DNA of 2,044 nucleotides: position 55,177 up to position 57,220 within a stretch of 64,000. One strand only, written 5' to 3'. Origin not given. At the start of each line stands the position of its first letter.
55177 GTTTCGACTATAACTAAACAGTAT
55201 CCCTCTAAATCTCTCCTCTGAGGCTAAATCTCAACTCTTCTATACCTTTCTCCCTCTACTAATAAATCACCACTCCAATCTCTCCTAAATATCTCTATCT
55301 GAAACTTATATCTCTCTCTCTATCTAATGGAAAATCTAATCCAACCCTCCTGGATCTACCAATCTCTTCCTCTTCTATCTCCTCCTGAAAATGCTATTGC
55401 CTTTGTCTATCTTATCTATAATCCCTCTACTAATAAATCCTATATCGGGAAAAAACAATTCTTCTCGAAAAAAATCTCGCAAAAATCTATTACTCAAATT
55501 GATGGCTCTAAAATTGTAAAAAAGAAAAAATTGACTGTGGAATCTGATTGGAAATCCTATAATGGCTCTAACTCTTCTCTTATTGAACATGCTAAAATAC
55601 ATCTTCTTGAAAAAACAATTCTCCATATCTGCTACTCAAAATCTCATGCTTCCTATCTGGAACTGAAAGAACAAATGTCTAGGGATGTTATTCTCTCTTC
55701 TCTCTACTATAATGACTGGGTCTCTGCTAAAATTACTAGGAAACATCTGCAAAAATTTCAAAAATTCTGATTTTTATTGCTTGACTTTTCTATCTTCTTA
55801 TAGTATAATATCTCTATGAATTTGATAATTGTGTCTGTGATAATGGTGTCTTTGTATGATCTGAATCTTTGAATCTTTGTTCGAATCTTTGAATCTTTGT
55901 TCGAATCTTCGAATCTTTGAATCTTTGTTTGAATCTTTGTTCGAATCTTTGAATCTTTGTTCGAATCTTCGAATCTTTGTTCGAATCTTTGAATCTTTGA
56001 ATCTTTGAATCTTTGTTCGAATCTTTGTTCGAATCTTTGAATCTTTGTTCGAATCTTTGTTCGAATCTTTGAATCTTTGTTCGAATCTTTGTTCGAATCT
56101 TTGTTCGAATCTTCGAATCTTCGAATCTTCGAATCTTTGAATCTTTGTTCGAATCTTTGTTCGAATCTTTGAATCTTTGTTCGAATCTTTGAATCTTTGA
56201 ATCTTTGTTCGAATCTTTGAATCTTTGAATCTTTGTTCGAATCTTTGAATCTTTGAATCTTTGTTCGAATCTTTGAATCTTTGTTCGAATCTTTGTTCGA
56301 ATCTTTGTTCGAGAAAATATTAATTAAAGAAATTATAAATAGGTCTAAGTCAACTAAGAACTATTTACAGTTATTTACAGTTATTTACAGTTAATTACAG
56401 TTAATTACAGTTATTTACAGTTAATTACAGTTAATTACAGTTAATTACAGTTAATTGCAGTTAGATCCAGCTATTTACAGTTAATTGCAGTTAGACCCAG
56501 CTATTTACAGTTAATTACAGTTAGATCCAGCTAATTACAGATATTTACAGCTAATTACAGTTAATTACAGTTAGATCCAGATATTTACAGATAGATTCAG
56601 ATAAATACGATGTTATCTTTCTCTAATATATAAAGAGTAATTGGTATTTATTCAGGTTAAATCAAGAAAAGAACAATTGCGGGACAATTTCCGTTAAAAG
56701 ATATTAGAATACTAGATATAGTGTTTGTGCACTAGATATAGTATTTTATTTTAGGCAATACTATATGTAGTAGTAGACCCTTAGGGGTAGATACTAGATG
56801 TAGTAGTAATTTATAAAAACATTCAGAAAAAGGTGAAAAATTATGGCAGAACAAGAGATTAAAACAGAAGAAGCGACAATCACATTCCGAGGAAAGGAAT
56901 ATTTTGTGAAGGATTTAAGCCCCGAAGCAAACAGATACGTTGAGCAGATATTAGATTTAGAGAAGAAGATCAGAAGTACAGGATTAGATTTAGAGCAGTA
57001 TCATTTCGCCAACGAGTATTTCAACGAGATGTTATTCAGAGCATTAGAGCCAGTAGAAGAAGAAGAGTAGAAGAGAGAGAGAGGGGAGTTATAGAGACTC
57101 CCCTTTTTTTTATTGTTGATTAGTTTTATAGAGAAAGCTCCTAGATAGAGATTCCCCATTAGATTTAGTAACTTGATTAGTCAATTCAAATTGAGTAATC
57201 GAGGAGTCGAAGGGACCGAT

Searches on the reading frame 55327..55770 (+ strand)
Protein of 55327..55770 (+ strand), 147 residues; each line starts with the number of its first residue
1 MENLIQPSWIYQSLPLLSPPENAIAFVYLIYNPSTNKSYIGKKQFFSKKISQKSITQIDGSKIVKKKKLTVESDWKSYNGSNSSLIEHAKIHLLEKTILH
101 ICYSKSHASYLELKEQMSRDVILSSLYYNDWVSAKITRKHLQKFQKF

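Call 8: search_protein_families(library=pfam, proteins=[window:55327-55770:+], max_evalue=0.01)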
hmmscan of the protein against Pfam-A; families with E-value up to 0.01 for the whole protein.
window:55327-55770:+ (147 aa): 1 family
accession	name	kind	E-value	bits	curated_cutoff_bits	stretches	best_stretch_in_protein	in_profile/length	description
PF19835.5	SegE_GIY-YIG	-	1.4e-24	87.2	25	1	9-132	1-123/123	Putative endonuclease segE, GIY-YIG domain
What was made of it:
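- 55327..55770 (+): Standalone GIY-YIG (SegE-like) gene of 147 aa, the conserved left neighbour of the module. Matches Pfam PF19835 at E = 1.4e-24 (call 8).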

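Call 9: search_protein_families(library=phrogs, proteins=[window:55327-55770:+], max_evalue=0.01)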
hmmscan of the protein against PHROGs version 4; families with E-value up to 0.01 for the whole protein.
window:55327-55770:+ (147 aa): 3 families
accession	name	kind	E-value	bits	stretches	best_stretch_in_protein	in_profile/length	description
phrog_447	-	other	4.7e-29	102.1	1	7-144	8-144/148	NAD synthetase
phrog_7363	-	DNA, RNA and nucleotide metabolism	2e-08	35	1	20-137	15-127/356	homing endonuclease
phrog_314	-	DNA, RNA and nucleotide metabolism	0.0022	18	1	23-129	177-261/574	homing endonuclease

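Call 26: find_encoding_contigs(protein=window:55327-55770:+, flank=4000, max_places=10)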
Protein window:55327-55770:+ (147 aa): 22 contigs read that carry it; 10 places shown.
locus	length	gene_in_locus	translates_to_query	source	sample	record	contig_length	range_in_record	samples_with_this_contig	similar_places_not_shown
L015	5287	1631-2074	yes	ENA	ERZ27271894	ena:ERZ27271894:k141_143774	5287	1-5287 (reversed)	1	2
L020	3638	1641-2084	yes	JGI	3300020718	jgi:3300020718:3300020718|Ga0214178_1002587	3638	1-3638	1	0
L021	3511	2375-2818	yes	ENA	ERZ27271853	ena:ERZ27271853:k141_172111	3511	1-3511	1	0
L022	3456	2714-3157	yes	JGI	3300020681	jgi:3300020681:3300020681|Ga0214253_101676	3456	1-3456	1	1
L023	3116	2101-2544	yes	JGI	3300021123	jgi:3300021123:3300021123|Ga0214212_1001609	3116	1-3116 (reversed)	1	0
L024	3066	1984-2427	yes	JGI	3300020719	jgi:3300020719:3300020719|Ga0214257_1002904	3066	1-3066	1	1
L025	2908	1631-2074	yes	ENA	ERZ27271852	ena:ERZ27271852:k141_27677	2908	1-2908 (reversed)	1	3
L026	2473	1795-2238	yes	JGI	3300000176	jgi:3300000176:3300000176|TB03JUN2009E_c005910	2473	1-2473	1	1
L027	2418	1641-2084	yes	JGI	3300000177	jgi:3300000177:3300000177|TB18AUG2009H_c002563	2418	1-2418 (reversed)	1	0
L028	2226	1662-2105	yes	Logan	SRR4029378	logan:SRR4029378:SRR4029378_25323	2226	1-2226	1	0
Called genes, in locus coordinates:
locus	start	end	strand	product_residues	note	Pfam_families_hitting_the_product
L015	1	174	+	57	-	?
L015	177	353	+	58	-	-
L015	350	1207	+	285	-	PF01145:Band_7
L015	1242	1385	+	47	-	-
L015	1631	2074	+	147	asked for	PF19835:SegE_GIY-YIG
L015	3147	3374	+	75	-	-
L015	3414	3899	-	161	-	-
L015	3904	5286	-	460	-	?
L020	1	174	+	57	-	?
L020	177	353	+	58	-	-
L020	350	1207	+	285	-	PF01145:Band_7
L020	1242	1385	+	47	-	-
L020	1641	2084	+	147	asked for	PF19835:SegE_GIY-YIG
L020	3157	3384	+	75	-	-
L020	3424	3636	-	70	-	?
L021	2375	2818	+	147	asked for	PF19835:SegE_GIY-YIG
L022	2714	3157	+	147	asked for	PF19835:SegE_GIY-YIG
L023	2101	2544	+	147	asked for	PF19835:SegE_GIY-YIG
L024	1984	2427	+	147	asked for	PF19835:SegE_GIY-YIG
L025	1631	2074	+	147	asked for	PF19835:SegE_GIY-YIG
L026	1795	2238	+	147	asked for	PF19835:SegE_GIY-YIG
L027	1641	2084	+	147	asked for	PF19835:SegE_GIY-YIG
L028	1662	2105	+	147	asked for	PF19835:SegE_GIY-YIG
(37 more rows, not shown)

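Call 61: search_dna_similar(query=window:55327-55770:+, collection=phages, mode=protein, max_rows=25, max_evalue=0.001)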
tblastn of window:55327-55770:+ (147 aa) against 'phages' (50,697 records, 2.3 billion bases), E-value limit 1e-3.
Records with a match: 62; places in all: 62; records where one place covers at least 80% of the query: 57.
Best place of each record, by identity: <60% 62.
By first word of the organism name: Synechococcus 31; Cellulophaga 7; Sinorhizobium 7; Cyanophage 5; Methylophilales 4; Acidovorax 2; Prochlorococcus 2; Variovorax 1; Phage 1; Rhizobium 1; and 1 more.
By host as written in the record: Synechococcus sp. 11; Sinorhizobium meliloti 7; Synechococcus sp. WH7803 6; - 5; Methylophilales_sp._H5P1 4; Synechococcus sp. WH 7803 3; Cellulophaga baltica #18 2; Cellulophaga baltica #17 2; and 14 more.
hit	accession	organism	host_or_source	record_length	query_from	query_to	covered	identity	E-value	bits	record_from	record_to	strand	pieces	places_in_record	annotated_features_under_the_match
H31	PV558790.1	Variovorax phage V45v66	Variovorax sp. SCN45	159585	9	146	94%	34.3%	5e-15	76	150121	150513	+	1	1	record has no annotation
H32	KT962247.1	Cellulophaga phage phi17:2_18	Cellulophaga baltica #18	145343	8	143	93%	34.7%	2e-6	52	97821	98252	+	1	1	NAD synthetase | hypothetical protein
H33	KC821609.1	Cellulophaga phage phi17:2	Cellulophaga baltica #17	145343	8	143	93%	34.7%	2e-6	52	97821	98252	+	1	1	NAD synthetase | hypothetical protein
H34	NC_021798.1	Cellulophaga phage phi17:2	Cellulophaga baltica #17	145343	8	143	93%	34.7%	2e-6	52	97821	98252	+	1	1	NAD synthetase | hypothetical protein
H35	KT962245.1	Cellulophaga phage phi4:1_13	Cellulophaga baltica #13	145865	8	143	93%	34.7%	2e-6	52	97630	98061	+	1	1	NAD synthetase | hypothetical protein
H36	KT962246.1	Cellulophaga phage phi4:1_18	Cellulophaga baltica #18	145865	8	143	93%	34.7%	2e-6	52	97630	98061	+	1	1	NAD synthetase | hypothetical protein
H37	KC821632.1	Cellulophaga phage phi4:1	Cellulophaga baltica #4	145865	8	143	93%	34.7%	2e-6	52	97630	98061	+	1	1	NAD synthetase | hypothetical protein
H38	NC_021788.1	Cellulophaga phage phi4:1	Cellulophaga baltica #4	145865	8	143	93%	34.7%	2e-6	52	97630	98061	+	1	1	NAD synthetase | hypothetical protein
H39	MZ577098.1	Methylophilales phage Melnitz-3 EXVC039M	Methylophilales_sp._H5P1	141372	9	144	93%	34.5%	3e-14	74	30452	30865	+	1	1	hypothetical protein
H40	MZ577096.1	Methylophilales phage Melnitz-2 EXVC040M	Methylophilales_sp._H5P1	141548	9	144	93%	34.5%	3e-14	74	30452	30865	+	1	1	hypothetical protein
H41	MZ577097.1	Methylophilales phage Melnitz EXVC044M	Methylophilales_sp._H5P1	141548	9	144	93%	34.5%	3e-14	74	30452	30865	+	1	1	hypothetical protein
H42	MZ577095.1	Methylophilales phage Melnitz-1 EXVC043M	Methylophilales_sp._H5P1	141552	9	144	93%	34.5%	3e-14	74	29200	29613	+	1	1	hypothetical protein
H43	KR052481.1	Sinorhizobium phage phiM19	Sinorhizobium meliloti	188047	24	145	83%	38.4%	7e-10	61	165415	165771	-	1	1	NAD synthetase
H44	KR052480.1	Sinorhizobium phage phiM7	Sinorhizobium meliloti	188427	24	145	83%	38.4%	7e-10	61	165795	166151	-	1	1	NAD synthetase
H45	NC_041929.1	Sinorhizobium phage phiM7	Sinorhizobium meliloti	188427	24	145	83%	38.4%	7e-10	61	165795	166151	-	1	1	NAD synthetase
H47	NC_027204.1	Sinorhizobium phage phiM12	Sinorhizobium meliloti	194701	24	145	83%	38.4%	7e-10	61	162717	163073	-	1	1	NAD synthetase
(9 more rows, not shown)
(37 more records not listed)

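Call 62: get_annotated_region(hit=H41, flank=3000)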
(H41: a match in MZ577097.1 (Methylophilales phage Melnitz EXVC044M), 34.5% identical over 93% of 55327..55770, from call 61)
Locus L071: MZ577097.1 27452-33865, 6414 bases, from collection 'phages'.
description: Methylophilales phage Melnitz EXVC044M, complete genome.
organism: Methylophilales phage Melnitz EXVC044M (NCBI taxid 2832338)
taxonomy: Viruses; Duplodnaviria; Heunggongvirae; Uroviricota; Caudoviricetes; Kyanoviridae
host: Methylophilales_sp._H5P1; source: -; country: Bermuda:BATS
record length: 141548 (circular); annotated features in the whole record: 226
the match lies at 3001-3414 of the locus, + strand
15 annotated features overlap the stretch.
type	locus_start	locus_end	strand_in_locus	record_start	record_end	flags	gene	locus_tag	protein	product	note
CDS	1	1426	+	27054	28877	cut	-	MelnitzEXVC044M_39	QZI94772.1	vitamin B12-dependent ribonucleoside-diphosphate reductase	-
CDS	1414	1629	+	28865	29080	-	-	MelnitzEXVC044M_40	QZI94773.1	hypothetical protein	-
CDS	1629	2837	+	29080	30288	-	-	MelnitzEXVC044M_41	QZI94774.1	ribonucleotide reductase, small chain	-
CDS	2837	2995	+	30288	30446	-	-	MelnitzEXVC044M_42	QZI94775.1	hypothetical protein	-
CDS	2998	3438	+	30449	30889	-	-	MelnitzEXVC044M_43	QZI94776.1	hypothetical protein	-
CDS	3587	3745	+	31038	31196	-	-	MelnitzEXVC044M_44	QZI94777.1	hypothetical protein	-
CDS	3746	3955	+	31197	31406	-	-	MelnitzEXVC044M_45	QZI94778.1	hypothetical protein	-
CDS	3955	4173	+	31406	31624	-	-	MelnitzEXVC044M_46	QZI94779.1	protein of unknown function DUF1127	-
CDS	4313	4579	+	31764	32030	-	-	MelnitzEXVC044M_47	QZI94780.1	hypothetical protein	-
CDS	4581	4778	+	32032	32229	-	-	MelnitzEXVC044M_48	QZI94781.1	hypothetical protein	-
CDS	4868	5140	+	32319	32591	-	-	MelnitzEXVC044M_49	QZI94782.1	hypothetical protein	-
CDS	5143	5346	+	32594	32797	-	-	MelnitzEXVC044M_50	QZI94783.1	hypothetical protein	-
CDS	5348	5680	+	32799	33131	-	-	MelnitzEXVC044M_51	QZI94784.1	hypothetical protein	-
CDS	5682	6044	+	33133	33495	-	-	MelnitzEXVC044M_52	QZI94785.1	hypothetical protein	-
CDS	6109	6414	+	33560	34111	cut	-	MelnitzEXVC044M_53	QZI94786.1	hypothetical protein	-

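Call 63: get_annotated_region(hit=H31, flank=3000)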
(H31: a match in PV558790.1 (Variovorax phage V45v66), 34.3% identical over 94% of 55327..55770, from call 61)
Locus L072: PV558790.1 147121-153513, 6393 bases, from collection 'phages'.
description: UNVERIFIED: Variovorax phage V45v66, complete genome.
organism: Variovorax phage V45v66 (NCBI taxid 3420612)
taxonomy: Viruses; Duplodnaviria; Heunggongvirae; Uroviricota; Caudoviricetes
host: Variovorax sp. SCN45; source: compost; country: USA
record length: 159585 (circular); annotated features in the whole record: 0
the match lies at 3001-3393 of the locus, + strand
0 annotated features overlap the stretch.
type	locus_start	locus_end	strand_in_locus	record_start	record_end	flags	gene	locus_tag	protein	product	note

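Call 64: get_annotated_region(hit=H47, flank=3000)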
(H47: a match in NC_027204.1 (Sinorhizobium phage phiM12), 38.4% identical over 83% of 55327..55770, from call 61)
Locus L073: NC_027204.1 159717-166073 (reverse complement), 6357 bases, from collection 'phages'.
description: Sinorhizobium phage phiM12, complete genome.
organism: Sinorhizobium phage phiM12 (NCBI taxid 1357423)
taxonomy: Viruses; Duplodnaviria; Heunggongvirae; Uroviricota; Caudoviricetes; Emdodecavirus; Emdodecavirus M12
host: Sinorhizobium meliloti; source: -; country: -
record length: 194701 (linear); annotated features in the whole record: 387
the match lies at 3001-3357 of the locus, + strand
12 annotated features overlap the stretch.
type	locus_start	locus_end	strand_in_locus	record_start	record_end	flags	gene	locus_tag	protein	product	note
CDS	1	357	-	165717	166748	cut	-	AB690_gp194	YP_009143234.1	nicotinamide-nucleotide adenylyltransferase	contains domain NadR[COG3172], Predicted ATPase/kinase involved in NAD metabolism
CDS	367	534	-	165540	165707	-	-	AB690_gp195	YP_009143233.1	hypothetical protein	-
CDS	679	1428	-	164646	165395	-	pnuC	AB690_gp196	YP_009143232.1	PnuC-like nicotinamide mononucleotide transport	contains domain NMN_transporter[pfam04973], Nicotinamide mononucleotide transporter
CDS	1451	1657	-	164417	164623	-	-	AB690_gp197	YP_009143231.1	hypothetical protein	-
CDS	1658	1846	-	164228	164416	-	-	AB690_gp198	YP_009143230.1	hypothetical protein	-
CDS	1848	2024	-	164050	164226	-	-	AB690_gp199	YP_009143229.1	hypothetical protein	-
CDS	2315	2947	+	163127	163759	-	-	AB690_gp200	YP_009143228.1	endolysin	lysozyme-like; contains domain COG3179[COG3179], Predicted chitinase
CDS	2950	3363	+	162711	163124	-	-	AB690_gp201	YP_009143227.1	NAD synthetase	contains domain GIY-YIG_SegABCDEFG[cd10444], N-terminal catalytic GIY-YIG domain of bacteriophage T4 segABCDEFG gene ...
CDS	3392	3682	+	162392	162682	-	-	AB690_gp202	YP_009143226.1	hypothetical protein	-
CDS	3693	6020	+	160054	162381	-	-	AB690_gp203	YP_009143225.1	hypothetical protein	contains partial domain Lipase_GDSL[pfam00657], GDSL-like Lipase/Acylhydrolase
CDS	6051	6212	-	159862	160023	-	-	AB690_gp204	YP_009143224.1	hypothetical protein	-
CDS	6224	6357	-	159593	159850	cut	-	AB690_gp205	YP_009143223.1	hypothetical protein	-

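Call 69: find_related_loci(query=A1, collection=metagenome_contigs, flank=3000)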
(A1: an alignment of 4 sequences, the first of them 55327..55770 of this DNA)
Query A1 (147 aa) in metagenome_contigs; peptide patterns used: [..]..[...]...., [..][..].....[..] (x = any residue, [..] = any of these).
600 stretches matched a pattern (row limit reached: there are more); 336 encode a relative of the query (tblastn E <= 1e-3); the best 80 are kept; 80 distinct loci.
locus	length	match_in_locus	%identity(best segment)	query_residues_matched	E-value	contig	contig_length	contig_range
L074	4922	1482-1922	99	1-147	5e-95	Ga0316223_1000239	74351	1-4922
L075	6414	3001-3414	41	4-136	1e-27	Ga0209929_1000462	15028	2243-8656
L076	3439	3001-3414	41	4-136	2e-27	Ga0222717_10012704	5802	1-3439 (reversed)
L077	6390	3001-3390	38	8-143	4e-27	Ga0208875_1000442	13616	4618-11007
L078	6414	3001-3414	40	4-136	5e-26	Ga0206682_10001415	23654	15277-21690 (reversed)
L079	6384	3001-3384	43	9-141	5e-26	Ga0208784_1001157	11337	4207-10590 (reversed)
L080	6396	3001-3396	39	9-143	6e-26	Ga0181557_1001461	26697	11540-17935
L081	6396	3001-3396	39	9-143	6e-26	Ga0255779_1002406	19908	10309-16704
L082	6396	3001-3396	39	9-143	6e-26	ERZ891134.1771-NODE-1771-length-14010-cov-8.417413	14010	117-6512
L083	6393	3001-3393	39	9-142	8e-26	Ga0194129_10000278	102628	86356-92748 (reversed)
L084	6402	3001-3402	39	9-142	2e-25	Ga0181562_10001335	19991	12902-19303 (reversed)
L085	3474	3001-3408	39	8-146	2e-25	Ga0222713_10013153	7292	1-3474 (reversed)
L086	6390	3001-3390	40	9-141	2e-25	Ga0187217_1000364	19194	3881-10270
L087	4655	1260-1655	41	9-143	2e-25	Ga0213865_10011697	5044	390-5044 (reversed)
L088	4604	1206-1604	38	8-145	2e-25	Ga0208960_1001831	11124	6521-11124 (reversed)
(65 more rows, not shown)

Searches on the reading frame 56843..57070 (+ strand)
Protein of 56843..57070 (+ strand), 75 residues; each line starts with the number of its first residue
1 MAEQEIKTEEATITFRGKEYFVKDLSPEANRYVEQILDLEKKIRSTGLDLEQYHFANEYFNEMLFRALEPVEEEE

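Call 8: search_protein_families(library=pfam, proteins=[window:56843-57070:+], max_evalue=0.01)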
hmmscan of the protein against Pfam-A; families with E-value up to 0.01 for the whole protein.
window:56843-57070:+ (75 aa): 1 family
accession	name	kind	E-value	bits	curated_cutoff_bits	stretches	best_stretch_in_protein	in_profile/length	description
PF20045.4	DUF6447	-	0.0065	16.7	27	1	1-36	1-36/75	Family of unknown function (DUF6447)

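Call 9: search_protein_families(library=phrogs, proteins=[window:56843-57070:+], max_evalue=0.01)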
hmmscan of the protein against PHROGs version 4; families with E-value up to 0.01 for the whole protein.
window:56843-57070:+ (75 aa): 1 family
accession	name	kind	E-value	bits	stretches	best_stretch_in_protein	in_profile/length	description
phrog_21153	-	unknown function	3.8e-09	37.8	1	4-66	7-69/84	-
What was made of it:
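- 56843..57070 (+): 75-aa ORF downstream of the arrays, present only in some lineages. Weak match to DUF6447 and to phrog_21153 (calls 8, 9).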

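Call 24: find_related_loci(query=window:56843-57070:+, collection=viral_contigs, flank=7000)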
Query window:56843-57070:+ (75 aa) in viral_contigs; peptide patterns used: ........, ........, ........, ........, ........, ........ (x = any residue, [..] = any of these).
17 stretches matched a pattern, but none encodes a relative of the query by tblastn (E <= 1e-3).

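Call 25: find_encoding_contigs(protein=window:56843-57070:+, flank=4000, max_places=10)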
Protein window:56843-57070:+ (75 aa): 23 contigs read that carry it; 10 places shown.
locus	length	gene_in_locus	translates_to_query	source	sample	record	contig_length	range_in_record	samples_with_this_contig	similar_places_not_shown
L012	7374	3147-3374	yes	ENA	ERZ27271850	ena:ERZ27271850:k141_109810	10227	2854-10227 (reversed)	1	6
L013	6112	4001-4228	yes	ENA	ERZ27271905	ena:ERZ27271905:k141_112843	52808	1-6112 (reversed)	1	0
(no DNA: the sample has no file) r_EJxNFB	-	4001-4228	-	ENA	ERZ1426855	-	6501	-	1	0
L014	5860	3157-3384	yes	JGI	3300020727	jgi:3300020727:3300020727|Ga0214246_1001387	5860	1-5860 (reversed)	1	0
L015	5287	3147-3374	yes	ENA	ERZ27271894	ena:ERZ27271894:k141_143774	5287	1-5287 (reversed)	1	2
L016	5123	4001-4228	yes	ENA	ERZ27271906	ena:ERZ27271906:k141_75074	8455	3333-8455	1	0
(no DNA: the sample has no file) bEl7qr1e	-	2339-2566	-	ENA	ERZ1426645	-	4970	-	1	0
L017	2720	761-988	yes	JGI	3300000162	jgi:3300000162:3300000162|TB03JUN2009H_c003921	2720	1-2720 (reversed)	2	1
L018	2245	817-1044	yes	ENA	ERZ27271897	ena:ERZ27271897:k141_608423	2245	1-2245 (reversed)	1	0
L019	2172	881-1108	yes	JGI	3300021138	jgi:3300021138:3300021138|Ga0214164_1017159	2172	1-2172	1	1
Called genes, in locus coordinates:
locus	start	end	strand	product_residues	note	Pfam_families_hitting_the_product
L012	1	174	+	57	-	?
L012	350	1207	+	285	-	PF01145:Band_7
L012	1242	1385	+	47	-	-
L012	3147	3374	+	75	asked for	-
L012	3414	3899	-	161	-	-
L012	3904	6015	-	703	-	-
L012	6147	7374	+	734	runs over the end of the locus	PF03406:Phage_fiber_2 (weak), PF13884:Peptidase_S74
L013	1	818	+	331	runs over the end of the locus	PF14890:Intein_splicing, PF02867:Ribonuc_red_lgC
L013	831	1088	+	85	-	-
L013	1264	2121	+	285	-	PF01145:Band_7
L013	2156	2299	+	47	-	-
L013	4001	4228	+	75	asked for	-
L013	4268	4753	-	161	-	-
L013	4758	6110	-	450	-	?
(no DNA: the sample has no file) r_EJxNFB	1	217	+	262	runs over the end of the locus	?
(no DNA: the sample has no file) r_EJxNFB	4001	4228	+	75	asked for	-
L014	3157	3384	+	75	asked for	-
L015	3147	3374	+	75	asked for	-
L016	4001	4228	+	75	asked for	-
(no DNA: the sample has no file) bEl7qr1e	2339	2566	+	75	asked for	-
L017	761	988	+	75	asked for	-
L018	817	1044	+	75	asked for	-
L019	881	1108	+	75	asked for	-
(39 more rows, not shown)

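Call 31: find_homologous_proteins(query=window:56843-57070:+, max_evalue=0.001)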
Query window:56843-57070:+ (75 aa): 1 proteins with E <= 0.001 among 1 candidates.
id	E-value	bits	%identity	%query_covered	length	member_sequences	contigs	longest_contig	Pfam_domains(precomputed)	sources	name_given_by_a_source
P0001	1.5e-39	150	97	100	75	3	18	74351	-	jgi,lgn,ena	-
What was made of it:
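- Tried and rejected: The 75-aa protein has no homologues beyond its own cluster (call 31).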

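Call 94: search_solved_structures(query=window:56843-57070:+, max_evalue=10)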
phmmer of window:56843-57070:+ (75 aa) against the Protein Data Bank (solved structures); distinct sequences matched with E-value up to 10: 2.
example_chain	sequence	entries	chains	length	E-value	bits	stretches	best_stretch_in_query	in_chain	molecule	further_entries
9bqx_A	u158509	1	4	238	0.0055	20.6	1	23-63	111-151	Amphiphysin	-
2r2i_A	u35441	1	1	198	0.17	15.8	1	15-40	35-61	Guanylyl cyclase-activating protein 1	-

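Call 97: predict_structure(protein=window:56843-57070:+)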
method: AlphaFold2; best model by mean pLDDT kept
length: 75 residues; sequences in the alignment: 1
mean_pLDDT: 80.5   pTM: 0.63
mean pLDDT of the five models: 80.5, 78.8, 76.2, 74.6, 68.7
residues with pLDDT >= 90: 27; 70-90: 32; 50-70: 8; < 50: 8
segments of 3 or more residues with pLDDT < 50: 1-7
pLDDT, mean of each block of 10 residues (from residue 1): 49 84 87 92 86 93 86 54
secondary structure, 60 per line:
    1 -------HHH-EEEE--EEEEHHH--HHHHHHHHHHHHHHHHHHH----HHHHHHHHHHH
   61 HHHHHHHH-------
elements in order: E12-15 E18-21 H27-45 H50-68

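Call 99: fold_search(model_id=the predicted structure, library=pdb)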
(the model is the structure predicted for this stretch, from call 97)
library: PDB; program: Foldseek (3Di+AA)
matches with E <= 10: 63; with E <= 0.001: 0
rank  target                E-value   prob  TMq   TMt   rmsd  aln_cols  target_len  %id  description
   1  2f6m_C                2.3e+00  0.77  0.54  0.64   2.9        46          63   11  Structure of a Vps23-C:Vps28-N subcomplex (released 2006-04-18)
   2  2rld_A                2.9e+00  0.44  0.43  0.30   2.5        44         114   25  CRYSTAL STRUCTURE OF A PROTEIN WITH UNKNOWN FUNCTION FROM S23 RIBOSOMAL PROTEIN FAMILY (BT_0352) FROM BACTEROIDES THET (released 2007-10-30)
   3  2rld_B                3.1e+00  0.38  0.46  0.32   4.0        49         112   26  CRYSTAL STRUCTURE OF A PROTEIN WITH UNKNOWN FUNCTION FROM S23 RIBOSOMAL PROTEIN FAMILY (BT_0352) FROM BACTEROIDES THET (released 2007-10-30)
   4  3r0a_B                3.1e+00  0.10  0.28  0.19   9.5        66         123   20  Possible transcriptional regulator from Methanosarcina mazei Go1 (gi 21227196) (released 2011-03-23)
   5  2v4d_D                3.4e+00  0.15  0.34  0.14   3.4        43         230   14  Re-refinement of MexA adaptor protein (released 2009-04-14)
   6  1vf7_C                3.4e+00  0.15  0.34  0.13   3.4        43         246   14  Crystal structure of the membrane fusion protein, MexA of the multidrug transporter (released 2004-05-25)
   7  2v4d_B                3.6e+00  0.15  0.34  0.10   3.4        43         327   14  Re-refinement of MexA adaptor protein (released 2009-04-14)
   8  2caz_D                3.8e+00  0.54  0.53  0.66   3.2        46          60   11  ESCRT-I core (released 2006-04-07)
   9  6zg8_H                3.8e+00  0.14  0.39  0.24   7.9        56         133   16  bovine ATP synthase rotor domain state 2 (released 2020-09-09)
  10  1vf7_H                3.8e+00  0.14  0.34  0.13   3.4        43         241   14  Crystal structure of the membrane fusion protein, MexA of the multidrug transporter (released 2004-05-25)
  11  6ta5_E                3.8e+00  0.14  0.34  0.10   3.4        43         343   14  OprM-MexA complex from the MexAB-OprM Pseudomonas aeruginosa whole assembly reconstituted in nanodiscs (released 2020-09-16)
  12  6iol_N                4.1e+00  0.08  0.36  0.11  12.1        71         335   10  Cryo-EM structure of multidrug efflux pump MexAB-OprM (60 degree state) (released 2019-04-03)
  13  3j5s_D                4.3e+00  0.44  0.51  0.08   2.7        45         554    7  EttA binds to ribosome exit site and regulates translation by restricting ribosome and tRNA dynamics (released 2014-01-08)
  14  2rld_C                4.3e+00  0.28  0.46  0.30   4.1        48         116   27  CRYSTAL STRUCTURE OF A PROTEIN WITH UNKNOWN FUNCTION FROM S23 RIBOSOMAL PROTEIN FAMILY (BT_0352) FROM BACTEROIDES THET (released 2007-10-30)
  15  9b0x_H                4.3e+00  0.20  0.45  0.26   7.1        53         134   17  Artemia franciscana ATP synthase state 2 (composite structure), pH 7.0 (released 2025-03-26)
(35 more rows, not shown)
